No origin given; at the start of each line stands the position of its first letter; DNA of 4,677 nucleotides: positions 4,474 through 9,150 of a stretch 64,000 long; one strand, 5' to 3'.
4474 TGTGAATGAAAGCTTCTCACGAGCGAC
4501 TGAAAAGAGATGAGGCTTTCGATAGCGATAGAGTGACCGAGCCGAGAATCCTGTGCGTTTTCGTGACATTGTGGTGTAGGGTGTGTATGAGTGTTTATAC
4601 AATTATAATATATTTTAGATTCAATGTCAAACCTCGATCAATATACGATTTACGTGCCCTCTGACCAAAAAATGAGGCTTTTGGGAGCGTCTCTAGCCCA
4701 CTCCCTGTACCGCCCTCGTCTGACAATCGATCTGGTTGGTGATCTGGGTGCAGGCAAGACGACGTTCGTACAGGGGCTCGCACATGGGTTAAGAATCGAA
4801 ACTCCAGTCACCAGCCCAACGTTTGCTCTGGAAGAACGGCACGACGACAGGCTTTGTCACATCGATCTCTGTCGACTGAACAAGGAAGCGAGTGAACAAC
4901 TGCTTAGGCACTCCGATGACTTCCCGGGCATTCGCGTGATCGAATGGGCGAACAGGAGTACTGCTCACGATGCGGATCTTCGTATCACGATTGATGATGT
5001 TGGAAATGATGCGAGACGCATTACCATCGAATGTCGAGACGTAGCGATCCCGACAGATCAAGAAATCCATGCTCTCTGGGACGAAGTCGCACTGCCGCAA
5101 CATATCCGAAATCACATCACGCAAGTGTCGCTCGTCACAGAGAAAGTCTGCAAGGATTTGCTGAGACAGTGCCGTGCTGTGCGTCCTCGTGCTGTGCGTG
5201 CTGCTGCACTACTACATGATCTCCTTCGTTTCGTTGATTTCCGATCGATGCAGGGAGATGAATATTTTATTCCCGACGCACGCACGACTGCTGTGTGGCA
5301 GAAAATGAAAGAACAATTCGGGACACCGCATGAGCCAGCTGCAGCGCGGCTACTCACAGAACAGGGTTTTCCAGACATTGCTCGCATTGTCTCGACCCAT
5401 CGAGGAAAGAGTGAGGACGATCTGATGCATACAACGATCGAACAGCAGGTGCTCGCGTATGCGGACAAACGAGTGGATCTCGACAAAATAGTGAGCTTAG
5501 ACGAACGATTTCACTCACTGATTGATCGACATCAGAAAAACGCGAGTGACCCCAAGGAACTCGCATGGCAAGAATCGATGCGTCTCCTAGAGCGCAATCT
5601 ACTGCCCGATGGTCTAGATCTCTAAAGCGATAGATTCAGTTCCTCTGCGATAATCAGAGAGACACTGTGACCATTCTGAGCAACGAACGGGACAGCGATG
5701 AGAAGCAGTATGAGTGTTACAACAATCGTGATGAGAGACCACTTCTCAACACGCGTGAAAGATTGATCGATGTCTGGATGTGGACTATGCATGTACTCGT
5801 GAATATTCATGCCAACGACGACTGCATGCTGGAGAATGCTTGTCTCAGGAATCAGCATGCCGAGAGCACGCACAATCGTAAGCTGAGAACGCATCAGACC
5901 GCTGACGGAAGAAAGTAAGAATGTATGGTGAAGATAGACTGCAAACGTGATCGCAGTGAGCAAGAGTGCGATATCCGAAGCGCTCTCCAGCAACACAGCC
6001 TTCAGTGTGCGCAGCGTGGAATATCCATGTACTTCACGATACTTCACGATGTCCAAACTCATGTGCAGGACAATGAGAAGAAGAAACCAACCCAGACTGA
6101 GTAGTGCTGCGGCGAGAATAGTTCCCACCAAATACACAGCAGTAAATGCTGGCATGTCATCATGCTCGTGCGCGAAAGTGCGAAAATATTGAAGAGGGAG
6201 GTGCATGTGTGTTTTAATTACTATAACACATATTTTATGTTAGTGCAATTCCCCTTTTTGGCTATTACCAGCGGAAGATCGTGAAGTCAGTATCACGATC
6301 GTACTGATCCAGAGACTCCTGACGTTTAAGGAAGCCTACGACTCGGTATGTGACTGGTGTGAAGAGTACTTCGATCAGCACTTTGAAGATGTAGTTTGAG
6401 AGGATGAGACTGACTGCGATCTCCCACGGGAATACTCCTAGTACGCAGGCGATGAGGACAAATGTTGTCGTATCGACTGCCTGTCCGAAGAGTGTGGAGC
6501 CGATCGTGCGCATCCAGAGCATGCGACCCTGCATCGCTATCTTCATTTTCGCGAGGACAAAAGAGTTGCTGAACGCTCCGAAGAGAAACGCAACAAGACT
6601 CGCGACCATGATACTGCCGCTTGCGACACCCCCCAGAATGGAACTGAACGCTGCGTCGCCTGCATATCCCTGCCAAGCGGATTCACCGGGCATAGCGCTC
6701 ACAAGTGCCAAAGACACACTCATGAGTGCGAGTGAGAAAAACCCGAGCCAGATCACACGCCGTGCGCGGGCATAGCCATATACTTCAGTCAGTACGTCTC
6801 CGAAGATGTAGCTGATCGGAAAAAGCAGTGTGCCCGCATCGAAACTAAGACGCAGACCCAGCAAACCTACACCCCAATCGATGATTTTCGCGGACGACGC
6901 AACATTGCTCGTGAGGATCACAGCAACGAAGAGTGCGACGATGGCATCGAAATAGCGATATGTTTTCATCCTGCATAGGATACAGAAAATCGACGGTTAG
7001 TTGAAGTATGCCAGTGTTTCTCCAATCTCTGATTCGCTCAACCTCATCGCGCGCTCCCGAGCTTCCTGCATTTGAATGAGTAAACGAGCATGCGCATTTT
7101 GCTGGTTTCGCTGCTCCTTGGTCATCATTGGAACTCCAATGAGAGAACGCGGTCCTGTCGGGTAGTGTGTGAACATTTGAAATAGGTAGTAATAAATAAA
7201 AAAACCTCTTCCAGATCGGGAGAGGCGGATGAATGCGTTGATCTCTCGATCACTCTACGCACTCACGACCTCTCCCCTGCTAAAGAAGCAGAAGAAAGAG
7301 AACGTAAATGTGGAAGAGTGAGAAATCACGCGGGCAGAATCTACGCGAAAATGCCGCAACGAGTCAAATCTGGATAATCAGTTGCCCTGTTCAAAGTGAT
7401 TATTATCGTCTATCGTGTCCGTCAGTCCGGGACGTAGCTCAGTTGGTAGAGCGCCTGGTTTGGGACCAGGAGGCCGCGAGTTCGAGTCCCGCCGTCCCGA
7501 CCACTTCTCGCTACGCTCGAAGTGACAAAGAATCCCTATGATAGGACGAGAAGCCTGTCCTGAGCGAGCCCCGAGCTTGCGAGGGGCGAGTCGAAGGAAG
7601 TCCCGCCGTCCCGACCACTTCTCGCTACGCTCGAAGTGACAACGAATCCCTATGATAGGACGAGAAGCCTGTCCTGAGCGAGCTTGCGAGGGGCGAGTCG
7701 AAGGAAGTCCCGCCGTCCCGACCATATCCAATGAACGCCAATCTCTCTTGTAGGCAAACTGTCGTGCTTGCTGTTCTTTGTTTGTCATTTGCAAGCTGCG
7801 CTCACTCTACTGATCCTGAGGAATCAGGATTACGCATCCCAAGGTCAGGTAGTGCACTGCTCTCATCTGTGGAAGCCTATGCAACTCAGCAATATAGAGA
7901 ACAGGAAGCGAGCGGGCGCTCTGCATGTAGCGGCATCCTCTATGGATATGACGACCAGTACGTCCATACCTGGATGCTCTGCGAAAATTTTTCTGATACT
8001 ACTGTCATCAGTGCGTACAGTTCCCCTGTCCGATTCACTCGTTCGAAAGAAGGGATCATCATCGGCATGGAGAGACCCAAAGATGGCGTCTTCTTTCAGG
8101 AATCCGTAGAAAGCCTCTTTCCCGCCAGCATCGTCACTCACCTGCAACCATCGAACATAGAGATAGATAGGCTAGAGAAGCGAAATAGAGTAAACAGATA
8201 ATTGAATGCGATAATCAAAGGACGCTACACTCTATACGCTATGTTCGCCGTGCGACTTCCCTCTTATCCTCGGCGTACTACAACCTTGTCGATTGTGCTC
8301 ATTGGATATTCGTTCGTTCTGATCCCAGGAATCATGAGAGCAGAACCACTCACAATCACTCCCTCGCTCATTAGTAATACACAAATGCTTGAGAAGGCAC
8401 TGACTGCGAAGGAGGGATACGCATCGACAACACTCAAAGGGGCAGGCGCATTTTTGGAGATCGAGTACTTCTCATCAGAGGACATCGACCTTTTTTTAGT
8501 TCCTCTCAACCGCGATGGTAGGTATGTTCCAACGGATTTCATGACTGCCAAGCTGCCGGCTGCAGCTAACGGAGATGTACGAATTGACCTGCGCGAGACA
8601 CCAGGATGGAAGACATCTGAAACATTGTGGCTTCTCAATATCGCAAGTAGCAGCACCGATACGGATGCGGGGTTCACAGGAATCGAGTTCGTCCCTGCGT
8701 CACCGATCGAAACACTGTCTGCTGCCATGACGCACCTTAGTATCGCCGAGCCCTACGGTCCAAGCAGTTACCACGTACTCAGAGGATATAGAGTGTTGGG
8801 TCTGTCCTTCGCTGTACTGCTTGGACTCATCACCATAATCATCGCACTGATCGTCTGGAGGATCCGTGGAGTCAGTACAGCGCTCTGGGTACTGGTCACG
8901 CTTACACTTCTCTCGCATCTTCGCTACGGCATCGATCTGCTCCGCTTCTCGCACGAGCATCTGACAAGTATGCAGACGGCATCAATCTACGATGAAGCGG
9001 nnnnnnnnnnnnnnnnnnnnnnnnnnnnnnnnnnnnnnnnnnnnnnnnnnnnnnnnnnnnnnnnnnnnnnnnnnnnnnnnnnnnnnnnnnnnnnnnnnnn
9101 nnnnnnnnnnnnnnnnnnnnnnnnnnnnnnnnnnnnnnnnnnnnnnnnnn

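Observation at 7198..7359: Attenuator-like leader: four mutually exclusive pairing segments plus a Phe-rich mini-ORF, upstream of a 43-codon ORF and yhhQ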

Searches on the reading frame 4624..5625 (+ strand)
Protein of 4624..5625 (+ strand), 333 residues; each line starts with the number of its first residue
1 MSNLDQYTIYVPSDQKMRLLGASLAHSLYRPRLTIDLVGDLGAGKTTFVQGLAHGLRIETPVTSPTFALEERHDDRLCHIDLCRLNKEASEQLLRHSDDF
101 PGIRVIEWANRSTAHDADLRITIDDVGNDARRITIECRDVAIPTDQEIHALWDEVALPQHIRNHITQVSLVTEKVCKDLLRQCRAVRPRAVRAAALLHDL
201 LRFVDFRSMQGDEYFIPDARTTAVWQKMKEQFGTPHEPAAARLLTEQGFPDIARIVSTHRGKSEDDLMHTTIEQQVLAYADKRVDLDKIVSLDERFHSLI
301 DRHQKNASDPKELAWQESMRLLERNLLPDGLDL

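Call 9: search_protein_families(library=pfam, proteins=[window:4624-5625:+], max_evalue=0.01)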
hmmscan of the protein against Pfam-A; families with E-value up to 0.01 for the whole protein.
window:4624-5625:+ (333 aa): 2 families
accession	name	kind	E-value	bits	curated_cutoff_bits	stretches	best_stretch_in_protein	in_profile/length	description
PF02367.23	TsaE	-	1.4e-24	86.9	26.6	1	12-132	2-127/128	Threonylcarbamoyl adenosine biosynthesis protein TsaE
PF01966.28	HD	-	6.2e-08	33.4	22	1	163-282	3-112/116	HD domain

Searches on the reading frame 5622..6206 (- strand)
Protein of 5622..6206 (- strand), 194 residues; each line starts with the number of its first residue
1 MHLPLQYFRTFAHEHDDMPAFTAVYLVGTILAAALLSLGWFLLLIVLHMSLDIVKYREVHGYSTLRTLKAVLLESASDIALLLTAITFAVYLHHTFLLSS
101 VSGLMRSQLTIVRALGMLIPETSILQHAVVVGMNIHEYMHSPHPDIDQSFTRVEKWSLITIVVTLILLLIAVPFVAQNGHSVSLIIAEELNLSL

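Call 9: search_protein_families(library=pfam, proteins=[window:5622-6206:-], max_evalue=0.01)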
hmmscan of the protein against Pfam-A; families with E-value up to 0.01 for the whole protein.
window:5622-6206:- (194 aa): 1 family
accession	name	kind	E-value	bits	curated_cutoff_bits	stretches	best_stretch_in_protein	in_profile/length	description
PF16166.10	TIC20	-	0.0064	16.7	28.6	1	21-86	67-133/181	Chloroplast import apparatus Tic20-like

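Call 58: search_protein_families(library=ncbifam, proteins=[window:5622-6206:-], max_evalue=0.01)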
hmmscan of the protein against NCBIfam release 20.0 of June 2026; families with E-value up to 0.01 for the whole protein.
window:5622-6206:- (194 aa): 0 families

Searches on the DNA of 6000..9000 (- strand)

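Call 3: search_rna_families(source=window, start=6000, end=9000, threshold=evalue, max_evalue=10, show_alignments=3)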
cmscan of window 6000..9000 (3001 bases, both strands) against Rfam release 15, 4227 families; matches with E-value up to 10: 5.
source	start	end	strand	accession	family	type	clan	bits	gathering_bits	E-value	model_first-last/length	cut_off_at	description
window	7428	7500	+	RF00005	tRNA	Gene; tRNA;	CL00001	70.9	29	8.5e-15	1-71/71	no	tRNA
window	6355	6415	+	RF01312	sR9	Gene; snRNA; snoRNA; CD-box;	-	19.3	36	1.4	1-55/55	no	Small nucleolar RNA sR9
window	6113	6168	-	RF00157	SNORD39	Gene; snRNA; snoRNA; CD-box;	CL00057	16.9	35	4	1-80/80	no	Small nucleolar RNA SNORD55/SNORD39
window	6074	6124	+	RF01309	sR60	Gene; snRNA; snoRNA; CD-box;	CL00132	14.2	50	9.3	1-55/55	no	Small nucleolar RNA sR60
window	8034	8066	-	RF01126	sR41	Gene; snRNA; snoRNA; CD-box;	-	13.9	54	4.6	1-53/53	no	Small nucleolar RNA sR41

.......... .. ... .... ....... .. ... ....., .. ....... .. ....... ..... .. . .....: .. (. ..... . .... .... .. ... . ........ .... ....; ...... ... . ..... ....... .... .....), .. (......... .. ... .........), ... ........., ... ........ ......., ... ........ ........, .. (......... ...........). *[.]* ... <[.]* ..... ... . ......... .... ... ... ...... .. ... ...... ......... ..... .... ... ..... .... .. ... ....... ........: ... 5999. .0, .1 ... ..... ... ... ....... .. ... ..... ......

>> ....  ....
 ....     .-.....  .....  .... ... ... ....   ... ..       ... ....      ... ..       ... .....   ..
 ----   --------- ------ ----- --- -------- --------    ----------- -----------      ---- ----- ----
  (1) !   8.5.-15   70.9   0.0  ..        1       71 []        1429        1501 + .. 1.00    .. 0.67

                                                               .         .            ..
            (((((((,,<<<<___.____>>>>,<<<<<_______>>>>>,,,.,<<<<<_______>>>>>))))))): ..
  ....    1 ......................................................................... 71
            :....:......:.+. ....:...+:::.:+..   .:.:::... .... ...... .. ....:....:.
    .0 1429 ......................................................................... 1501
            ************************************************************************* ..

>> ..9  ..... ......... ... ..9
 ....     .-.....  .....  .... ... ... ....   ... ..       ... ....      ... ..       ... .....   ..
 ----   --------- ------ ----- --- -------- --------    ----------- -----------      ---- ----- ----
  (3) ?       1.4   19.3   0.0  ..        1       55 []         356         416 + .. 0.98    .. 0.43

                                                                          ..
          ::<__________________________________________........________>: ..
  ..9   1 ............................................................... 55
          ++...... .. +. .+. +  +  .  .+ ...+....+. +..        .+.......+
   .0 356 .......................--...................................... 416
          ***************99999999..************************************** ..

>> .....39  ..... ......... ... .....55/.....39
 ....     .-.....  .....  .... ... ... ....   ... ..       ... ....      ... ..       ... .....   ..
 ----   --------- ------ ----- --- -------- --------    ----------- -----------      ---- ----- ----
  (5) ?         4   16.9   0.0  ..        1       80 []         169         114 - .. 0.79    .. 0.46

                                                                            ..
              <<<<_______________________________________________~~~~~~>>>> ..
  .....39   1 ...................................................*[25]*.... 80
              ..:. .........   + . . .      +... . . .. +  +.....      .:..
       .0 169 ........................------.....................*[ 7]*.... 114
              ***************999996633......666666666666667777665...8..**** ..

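Call 34: search_rna_families(sources=[L001, L003, L004, L005, L007, L014, L024, L068, L081, L082, L084, L162, L166, L169, L170, L171, L002, L006], threshold=gathering)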
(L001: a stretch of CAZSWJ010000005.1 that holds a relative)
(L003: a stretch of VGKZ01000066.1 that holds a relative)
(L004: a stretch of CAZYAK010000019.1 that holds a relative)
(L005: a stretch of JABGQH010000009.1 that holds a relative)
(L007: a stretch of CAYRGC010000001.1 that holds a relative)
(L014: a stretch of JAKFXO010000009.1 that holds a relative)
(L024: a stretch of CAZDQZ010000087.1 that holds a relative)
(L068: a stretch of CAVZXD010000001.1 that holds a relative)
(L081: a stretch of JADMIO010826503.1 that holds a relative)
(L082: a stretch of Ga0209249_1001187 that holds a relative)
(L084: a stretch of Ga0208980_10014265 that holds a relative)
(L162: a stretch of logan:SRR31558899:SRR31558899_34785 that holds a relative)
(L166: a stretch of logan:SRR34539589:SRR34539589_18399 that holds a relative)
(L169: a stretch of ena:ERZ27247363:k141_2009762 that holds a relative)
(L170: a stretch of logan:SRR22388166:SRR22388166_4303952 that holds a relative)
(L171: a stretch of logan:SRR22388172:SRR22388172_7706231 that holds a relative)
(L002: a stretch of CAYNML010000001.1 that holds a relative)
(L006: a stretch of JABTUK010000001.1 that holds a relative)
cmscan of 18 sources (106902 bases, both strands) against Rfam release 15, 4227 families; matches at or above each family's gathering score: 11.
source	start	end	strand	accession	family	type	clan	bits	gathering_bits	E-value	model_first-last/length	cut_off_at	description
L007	3758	3830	+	RF00005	tRNA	Gene; tRNA;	CL00001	71.5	29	2e-13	1-71/71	no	tRNA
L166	2445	2517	+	RF00005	tRNA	Gene; tRNA;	CL00001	70.9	29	3e-13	1-71/71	no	tRNA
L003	4846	4918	+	RF00005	tRNA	Gene; tRNA;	CL00001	70.8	29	3.1e-13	1-71/71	no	tRNA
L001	1139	1211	+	RF00005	tRNA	Gene; tRNA;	CL00001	68.5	29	1.3e-12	1-71/71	no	tRNA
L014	3914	3986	+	RF00005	tRNA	Gene; tRNA;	CL00001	68.5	29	1.3e-12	1-71/71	no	tRNA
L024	3130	3202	+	RF00005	tRNA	Gene; tRNA;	CL00001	68.5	29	1.3e-12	1-71/71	no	tRNA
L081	1606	1678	+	RF00005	tRNA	Gene; tRNA;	CL00001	68.5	29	1.3e-12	1-71/71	no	tRNA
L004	686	759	+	RF00005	tRNA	Gene; tRNA;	CL00001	67.3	29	2.9e-12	1-71/71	no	tRNA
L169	1976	2049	+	RF00005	tRNA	Gene; tRNA;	CL00001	67.2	29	3.1e-12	1-71/71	no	tRNA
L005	733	816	+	RF00005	tRNA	Gene; tRNA;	CL00001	54.7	29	8.7e-09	1-71/71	no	tRNA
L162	1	54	+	RF00005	tRNA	Gene; tRNA;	CL00001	36.2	29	0.001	19-71/71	5'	tRNA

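Call 40: search_rna_families(source=window, start=6960, end=7430, threshold=evalue, max_evalue=10, show_alignments=2)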
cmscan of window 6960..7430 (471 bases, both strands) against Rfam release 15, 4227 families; matches with E-value up to 10: 3.
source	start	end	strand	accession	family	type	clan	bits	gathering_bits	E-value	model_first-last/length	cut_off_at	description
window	7243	7326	-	RF03872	MIR6426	Gene; miRNA;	-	16.4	96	2.2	1-84/84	no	MIR6426 microRNA precursor family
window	7243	7326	-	RF00778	MIR473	Gene; miRNA;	-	15.7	52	1.6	1-84/84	no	MIR473 microRNA precursor family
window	7178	7223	+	RF03050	RAGATH-25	Gene; sRNA;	-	10.6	49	9.7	1-50/50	no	RAGATH-25 RNA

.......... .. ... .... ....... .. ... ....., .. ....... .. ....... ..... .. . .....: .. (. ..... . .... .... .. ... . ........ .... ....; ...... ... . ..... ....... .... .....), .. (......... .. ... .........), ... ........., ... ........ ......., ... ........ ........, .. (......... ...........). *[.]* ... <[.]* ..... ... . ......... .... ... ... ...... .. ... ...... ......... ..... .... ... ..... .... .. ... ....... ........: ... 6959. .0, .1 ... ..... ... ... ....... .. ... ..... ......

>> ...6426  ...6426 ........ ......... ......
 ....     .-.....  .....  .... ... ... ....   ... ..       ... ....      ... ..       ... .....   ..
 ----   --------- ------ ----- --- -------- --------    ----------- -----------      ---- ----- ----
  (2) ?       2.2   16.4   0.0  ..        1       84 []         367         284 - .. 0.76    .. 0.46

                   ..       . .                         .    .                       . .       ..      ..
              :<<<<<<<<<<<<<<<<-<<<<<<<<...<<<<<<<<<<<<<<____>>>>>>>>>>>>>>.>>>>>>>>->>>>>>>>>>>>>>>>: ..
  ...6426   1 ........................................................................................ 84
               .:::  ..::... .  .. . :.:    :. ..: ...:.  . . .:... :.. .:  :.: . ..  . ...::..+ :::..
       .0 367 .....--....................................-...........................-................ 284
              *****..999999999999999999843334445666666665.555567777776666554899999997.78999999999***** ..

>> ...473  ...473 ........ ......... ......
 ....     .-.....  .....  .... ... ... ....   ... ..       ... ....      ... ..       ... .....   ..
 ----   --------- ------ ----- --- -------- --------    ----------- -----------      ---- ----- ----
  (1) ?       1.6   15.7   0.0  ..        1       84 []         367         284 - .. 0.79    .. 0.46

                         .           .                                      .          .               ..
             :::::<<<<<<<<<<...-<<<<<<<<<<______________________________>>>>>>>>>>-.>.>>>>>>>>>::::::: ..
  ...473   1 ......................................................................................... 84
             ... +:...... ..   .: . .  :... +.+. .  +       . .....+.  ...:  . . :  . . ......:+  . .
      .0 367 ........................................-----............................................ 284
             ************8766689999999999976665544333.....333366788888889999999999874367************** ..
